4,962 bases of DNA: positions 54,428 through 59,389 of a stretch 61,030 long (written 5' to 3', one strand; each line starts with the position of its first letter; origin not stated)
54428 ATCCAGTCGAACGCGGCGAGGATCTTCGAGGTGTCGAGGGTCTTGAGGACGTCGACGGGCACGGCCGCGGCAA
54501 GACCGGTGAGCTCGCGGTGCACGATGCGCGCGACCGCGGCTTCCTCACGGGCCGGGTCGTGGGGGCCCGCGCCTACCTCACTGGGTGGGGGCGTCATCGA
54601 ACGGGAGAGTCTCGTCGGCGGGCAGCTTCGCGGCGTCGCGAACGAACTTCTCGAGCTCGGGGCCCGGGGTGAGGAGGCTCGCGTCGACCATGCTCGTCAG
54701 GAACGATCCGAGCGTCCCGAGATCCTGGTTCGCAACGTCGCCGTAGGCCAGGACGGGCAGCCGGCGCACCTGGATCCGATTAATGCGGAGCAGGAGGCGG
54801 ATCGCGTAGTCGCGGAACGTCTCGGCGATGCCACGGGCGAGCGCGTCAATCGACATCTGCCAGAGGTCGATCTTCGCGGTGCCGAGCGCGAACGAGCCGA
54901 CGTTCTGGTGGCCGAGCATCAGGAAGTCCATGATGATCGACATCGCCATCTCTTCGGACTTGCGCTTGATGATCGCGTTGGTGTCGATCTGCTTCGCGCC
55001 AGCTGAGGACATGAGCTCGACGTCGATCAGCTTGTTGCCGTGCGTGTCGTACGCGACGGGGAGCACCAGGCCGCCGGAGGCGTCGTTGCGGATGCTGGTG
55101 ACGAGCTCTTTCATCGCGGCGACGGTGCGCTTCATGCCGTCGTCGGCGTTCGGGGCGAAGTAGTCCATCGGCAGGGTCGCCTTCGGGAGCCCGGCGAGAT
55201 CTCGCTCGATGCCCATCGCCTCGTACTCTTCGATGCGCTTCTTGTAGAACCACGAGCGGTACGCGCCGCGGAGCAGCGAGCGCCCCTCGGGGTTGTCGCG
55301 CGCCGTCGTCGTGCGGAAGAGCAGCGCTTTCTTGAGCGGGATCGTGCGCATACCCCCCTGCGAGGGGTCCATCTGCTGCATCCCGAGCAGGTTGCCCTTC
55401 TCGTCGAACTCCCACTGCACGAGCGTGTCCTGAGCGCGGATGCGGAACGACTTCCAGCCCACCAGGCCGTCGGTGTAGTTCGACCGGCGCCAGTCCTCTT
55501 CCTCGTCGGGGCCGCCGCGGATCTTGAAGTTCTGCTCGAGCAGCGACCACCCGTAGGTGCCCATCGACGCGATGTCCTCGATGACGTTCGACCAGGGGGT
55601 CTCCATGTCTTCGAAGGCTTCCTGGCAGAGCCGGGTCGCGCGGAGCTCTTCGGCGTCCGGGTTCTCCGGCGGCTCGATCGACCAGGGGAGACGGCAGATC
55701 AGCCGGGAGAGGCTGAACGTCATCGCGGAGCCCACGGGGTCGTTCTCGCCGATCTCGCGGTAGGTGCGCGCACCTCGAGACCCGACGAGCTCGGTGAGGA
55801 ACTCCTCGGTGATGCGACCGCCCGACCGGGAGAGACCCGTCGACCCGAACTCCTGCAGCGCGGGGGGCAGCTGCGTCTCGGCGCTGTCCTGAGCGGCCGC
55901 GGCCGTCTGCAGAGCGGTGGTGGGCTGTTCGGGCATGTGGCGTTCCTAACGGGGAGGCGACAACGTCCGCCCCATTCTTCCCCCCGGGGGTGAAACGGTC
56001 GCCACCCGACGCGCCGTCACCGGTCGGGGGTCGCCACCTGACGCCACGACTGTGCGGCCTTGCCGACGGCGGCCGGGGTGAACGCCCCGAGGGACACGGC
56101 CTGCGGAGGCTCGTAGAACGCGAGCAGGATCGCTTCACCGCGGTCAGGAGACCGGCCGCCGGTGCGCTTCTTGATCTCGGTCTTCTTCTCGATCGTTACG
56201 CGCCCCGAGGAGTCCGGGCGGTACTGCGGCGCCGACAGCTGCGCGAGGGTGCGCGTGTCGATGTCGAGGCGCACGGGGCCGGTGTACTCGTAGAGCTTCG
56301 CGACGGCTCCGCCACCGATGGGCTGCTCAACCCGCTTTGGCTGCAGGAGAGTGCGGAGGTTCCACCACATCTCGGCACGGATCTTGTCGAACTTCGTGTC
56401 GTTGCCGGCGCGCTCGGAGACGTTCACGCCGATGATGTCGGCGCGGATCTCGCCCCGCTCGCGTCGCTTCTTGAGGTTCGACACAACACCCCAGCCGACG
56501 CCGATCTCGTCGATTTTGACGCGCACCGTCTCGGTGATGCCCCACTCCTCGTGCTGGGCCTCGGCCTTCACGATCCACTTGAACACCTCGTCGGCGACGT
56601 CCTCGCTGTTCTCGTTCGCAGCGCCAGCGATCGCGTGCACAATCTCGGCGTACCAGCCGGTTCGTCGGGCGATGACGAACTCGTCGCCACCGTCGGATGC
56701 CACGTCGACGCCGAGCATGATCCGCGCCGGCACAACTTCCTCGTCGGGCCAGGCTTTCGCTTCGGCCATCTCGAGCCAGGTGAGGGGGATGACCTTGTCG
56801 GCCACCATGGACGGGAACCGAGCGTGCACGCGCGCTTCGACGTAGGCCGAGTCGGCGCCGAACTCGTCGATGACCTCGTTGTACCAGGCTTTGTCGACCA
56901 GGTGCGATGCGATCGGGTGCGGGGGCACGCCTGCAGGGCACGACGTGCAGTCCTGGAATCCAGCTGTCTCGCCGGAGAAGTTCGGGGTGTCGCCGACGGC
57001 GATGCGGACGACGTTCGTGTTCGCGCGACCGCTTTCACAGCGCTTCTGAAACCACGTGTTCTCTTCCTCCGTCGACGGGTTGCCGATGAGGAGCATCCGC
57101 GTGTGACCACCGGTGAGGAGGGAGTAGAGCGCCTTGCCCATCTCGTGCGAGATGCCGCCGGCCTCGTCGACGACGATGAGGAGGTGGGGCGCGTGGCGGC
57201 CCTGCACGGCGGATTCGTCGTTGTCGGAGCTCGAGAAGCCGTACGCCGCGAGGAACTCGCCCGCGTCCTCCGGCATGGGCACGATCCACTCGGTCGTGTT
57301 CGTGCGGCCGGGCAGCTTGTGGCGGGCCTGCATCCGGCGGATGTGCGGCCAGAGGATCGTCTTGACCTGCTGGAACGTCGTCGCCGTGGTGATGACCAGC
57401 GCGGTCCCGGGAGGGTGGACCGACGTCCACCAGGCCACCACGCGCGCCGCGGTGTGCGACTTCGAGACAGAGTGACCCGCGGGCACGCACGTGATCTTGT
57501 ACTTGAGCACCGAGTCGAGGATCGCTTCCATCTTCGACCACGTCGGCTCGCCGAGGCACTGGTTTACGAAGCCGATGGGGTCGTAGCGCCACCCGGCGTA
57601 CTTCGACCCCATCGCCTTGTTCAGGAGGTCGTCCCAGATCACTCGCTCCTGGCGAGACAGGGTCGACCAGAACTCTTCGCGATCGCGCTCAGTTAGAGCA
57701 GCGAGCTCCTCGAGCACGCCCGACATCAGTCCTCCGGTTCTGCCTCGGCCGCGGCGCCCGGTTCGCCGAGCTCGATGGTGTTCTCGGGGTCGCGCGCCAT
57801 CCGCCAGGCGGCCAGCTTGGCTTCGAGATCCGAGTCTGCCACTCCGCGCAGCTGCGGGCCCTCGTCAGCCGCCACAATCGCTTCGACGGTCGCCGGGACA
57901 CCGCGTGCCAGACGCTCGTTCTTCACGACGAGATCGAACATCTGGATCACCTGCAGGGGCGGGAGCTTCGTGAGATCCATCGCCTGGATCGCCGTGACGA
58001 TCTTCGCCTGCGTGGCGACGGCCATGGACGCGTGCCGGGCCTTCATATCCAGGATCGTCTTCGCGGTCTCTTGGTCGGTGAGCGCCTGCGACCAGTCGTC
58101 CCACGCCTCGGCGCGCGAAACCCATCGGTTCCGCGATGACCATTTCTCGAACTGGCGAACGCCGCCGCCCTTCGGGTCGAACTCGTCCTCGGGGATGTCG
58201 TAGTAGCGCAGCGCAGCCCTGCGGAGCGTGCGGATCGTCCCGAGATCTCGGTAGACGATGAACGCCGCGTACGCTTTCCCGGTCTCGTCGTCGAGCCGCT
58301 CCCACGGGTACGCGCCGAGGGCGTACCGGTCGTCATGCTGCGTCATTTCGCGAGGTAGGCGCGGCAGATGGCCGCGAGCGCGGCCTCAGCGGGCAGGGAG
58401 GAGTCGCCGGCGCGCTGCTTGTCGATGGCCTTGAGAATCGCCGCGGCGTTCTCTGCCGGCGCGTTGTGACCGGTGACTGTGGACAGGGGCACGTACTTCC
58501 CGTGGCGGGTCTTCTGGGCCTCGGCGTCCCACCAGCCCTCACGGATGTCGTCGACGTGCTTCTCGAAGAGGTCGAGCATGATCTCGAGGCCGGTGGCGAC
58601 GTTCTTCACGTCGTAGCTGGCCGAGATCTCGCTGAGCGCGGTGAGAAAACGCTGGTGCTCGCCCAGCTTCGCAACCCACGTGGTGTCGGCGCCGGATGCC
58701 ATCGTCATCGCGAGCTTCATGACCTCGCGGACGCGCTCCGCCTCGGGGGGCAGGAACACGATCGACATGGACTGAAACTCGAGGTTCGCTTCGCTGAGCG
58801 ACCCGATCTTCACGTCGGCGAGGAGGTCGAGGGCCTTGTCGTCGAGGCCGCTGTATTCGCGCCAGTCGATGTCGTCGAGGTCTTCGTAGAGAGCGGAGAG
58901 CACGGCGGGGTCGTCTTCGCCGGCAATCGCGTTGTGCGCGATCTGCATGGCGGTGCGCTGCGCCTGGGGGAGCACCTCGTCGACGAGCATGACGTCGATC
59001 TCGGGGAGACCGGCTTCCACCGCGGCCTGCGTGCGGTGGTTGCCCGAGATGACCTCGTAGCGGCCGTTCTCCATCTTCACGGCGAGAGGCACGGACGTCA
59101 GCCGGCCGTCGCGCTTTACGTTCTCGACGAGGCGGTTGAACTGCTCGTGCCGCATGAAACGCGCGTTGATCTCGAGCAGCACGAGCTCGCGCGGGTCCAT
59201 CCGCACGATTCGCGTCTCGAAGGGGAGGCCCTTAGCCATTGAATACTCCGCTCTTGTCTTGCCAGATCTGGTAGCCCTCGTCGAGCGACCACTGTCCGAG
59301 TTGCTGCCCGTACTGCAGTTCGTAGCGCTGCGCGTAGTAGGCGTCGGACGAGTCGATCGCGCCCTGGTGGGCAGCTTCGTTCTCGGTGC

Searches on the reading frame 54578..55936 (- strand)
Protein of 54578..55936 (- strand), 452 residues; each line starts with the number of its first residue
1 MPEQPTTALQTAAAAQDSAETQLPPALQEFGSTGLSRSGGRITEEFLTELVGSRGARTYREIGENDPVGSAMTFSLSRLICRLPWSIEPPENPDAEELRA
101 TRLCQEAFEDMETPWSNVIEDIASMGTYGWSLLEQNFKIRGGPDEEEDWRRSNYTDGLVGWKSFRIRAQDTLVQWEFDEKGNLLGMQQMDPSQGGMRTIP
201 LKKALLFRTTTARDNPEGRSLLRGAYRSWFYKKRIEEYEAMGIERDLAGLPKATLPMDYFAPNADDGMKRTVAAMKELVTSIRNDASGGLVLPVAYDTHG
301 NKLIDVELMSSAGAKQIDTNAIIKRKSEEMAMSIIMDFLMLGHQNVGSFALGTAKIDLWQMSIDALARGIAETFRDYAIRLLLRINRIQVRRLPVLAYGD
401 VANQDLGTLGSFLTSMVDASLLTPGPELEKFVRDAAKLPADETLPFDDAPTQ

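Call 34: find_related_loci(query=window:54578-55936:-, collection=viral_contigs, flank=10000)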
Query window:54578-55936:- (452 aa) in viral_contigs; peptide patterns used: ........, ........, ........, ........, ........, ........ (x = any residue, [..] = any of these).
7 stretches matched a pattern; 7 encode a relative of the query (tblastn E <= 1e-3); 7 distinct loci.
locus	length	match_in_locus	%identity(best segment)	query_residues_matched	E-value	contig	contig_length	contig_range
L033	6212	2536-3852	46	12-451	1e-122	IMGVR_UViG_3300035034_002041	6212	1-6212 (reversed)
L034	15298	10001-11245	43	25-439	9e-112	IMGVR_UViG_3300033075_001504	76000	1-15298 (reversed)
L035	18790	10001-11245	43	25-439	1e-107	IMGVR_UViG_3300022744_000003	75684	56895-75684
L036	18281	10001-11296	42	10-439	3e-107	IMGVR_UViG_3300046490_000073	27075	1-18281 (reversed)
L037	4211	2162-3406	42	25-439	2e-107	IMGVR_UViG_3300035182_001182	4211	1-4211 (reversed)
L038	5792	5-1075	43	83-439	6e-94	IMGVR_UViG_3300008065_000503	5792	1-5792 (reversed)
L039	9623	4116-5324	36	29-440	4e-76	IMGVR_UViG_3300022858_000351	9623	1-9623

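Call 36: find_related_loci(query=window:54578-55936:-, collection=metagenome_contigs, flank=10000)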
Query window:54578-55936:- (452 aa) in metagenome_contigs; peptide patterns used: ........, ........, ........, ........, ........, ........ (x = any residue, [..] = any of these).
74 stretches matched a pattern; 13 encode a relative of the query (tblastn E <= 1e-3); 13 distinct loci.
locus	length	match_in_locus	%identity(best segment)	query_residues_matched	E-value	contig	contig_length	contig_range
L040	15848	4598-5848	42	27-442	3e-97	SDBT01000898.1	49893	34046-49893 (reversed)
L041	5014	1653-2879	38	27-442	4e-97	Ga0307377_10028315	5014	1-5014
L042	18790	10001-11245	43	25-439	2e-107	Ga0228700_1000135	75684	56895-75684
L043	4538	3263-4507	36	29-439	2e-88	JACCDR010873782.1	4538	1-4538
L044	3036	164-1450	37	2-439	4e-89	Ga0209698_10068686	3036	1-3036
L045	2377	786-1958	39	29-439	2e-84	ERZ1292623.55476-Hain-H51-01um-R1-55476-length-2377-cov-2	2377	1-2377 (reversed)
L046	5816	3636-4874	37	27-439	1e-81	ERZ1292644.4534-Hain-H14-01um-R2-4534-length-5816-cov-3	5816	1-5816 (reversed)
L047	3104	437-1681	36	20-440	7e-77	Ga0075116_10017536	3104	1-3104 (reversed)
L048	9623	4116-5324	36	29-440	4e-76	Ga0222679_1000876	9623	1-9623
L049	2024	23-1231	36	29-440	5e-79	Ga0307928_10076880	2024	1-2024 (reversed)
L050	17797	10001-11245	44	25-439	1e-114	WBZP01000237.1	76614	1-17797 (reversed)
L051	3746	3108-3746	43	27-246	2e-51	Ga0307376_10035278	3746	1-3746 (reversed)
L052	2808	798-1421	35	228-440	8e-30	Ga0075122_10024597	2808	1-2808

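Call 37: find_related_loci(query=window:54578-55936:-, collection=genome_contigs, flank=10000)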
Query window:54578-55936:- (452 aa) in genome_contigs; peptide patterns used: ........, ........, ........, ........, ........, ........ (x = any residue, [..] = any of these).
35 stretches matched a pattern; 1 encode a relative of the query (tblastn E <= 1e-3); 1 distinct loci.
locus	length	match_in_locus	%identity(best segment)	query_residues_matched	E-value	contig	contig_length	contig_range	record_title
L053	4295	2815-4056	37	29-439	5e-90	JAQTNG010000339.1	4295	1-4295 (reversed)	MAG: Elusimicrobia bacterium isolate STA_59 NODE_55157_length_4295_cov_2.120202_Sandtown_A, whole genome shotgun sequenc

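Call 38: search_dna_similar(query=window:54578-55936:-, collection=phages, mode=protein, max_rows=25)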
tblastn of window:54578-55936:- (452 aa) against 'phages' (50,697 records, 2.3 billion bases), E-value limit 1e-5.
Records with a match: 1751; places in all: 1755; records where one place covers at least 80% of the query: 1132.
Best place of each record, by identity: 60-80% 1; <60% 1750.
By first word of the organism name: Escherichia 343; Pseudomonas 234; Gordonia 204; Vibrio 160; Mycobacterium 139; Rheinheimera 115; Salmonella 104; Arthrobacter 100; Klebsiella 48; Acinetobacter 43; and 47 more.
By host as written in the record: - 168; Gordonia terrae 3612 162; Rheinheimera sp. BAL341 115; Escherichia coli 100; Pseudomonas aeruginosa 73; Mycobacterium smegmatis mc2 155 67; Arthrobacter sp. ATCC 21022 65; Escherichia coli K-12 MG1655 50; and 360 more.
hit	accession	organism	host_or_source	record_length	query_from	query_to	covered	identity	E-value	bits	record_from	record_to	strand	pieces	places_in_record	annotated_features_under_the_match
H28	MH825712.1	Microbacterium phage ValentiniPuff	Microbacterium paraoxydans NRRL B-14843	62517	23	452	95%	67.0%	0e+0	603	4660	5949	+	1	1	5: portal protein | 6: MuF-like minor capsid protein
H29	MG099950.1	Arthrobacter phage Waltz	Arthrobacter sp. ATCC 21022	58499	27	442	92%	48.0%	4e-113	371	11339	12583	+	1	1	portal protein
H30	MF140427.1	Arthrobacter phage Shrooms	Arthrobacter sp. ATCC 21022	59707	27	442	92%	48.0%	1e-112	370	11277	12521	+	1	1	16: portal protein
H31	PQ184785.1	Arthrobacter phage Kovu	Arthrobacter globiformis B-2979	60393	27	442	92%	47.0%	2e-116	380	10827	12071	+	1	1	17: portal protein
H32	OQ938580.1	Arthrobacter phage Ottawa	Arthrobacter globiformis B-2979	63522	27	439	91%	47.3%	4e-113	371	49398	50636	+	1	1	84: portal protein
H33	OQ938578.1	Arthrobacter phage Kharcho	Arthrobacter globiformis B-2979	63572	27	439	91%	47.3%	4e-113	371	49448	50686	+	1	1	84: portal protein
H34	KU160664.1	Arthrobacter phage Salgado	Arthrobacter sp. ATCC 21022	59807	27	443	92%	45.5%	3e-108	357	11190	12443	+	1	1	16: portal protein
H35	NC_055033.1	Arthrobacter phage Salgado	Arthrobacter sp. ATCC 21022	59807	27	443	92%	45.5%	3e-108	357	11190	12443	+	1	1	16: portal protein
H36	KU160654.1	Arthrobacter phage Laroye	Arthrobacter sp. ATCC 21022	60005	27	443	92%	45.5%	3e-108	357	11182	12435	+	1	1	16: portal protein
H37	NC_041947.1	Arthrobacter phage Laroye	Arthrobacter sp. ATCC 21022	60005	27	443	92%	45.5%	3e-108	357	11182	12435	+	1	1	16: portal protein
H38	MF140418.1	Arthrobacter phage LiSara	Arthrobacter sp. ATCC 21022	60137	27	443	92%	45.5%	3e-108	357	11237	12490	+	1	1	16: portal protein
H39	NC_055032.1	Arthrobacter phage LiSara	Arthrobacter sp. ATCC 21022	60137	27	443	92%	45.5%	3e-108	357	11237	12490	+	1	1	16: portal protein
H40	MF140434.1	Arthrobacter phage Wheelbite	Arthrobacter sp. ATCC 21022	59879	27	443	92%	45.2%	3e-108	357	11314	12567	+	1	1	16: portal protein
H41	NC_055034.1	Arthrobacter phage Wheelbite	Arthrobacter sp. ATCC 21022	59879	27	443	92%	45.2%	3e-108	357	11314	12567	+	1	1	16: portal protein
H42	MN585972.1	Arthrobacter phage Edmundo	Arthrobacter sp. ATCC 21022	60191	27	443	92%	45.2%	4e-108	357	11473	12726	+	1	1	16: portal protein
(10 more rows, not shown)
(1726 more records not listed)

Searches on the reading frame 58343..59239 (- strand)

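Call 71: search_protein_families(library=pfam, max_evalue=0.001, proteins=[window:58343-59239:-])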
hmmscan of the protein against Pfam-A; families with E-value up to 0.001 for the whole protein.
window:58343-59239:- (298 aa): 1 family
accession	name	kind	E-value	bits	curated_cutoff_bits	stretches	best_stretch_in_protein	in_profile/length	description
PF02195.25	ParB_N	-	2.2e-05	24.9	26.3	1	27-86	20-78/95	ParB N-terminal domain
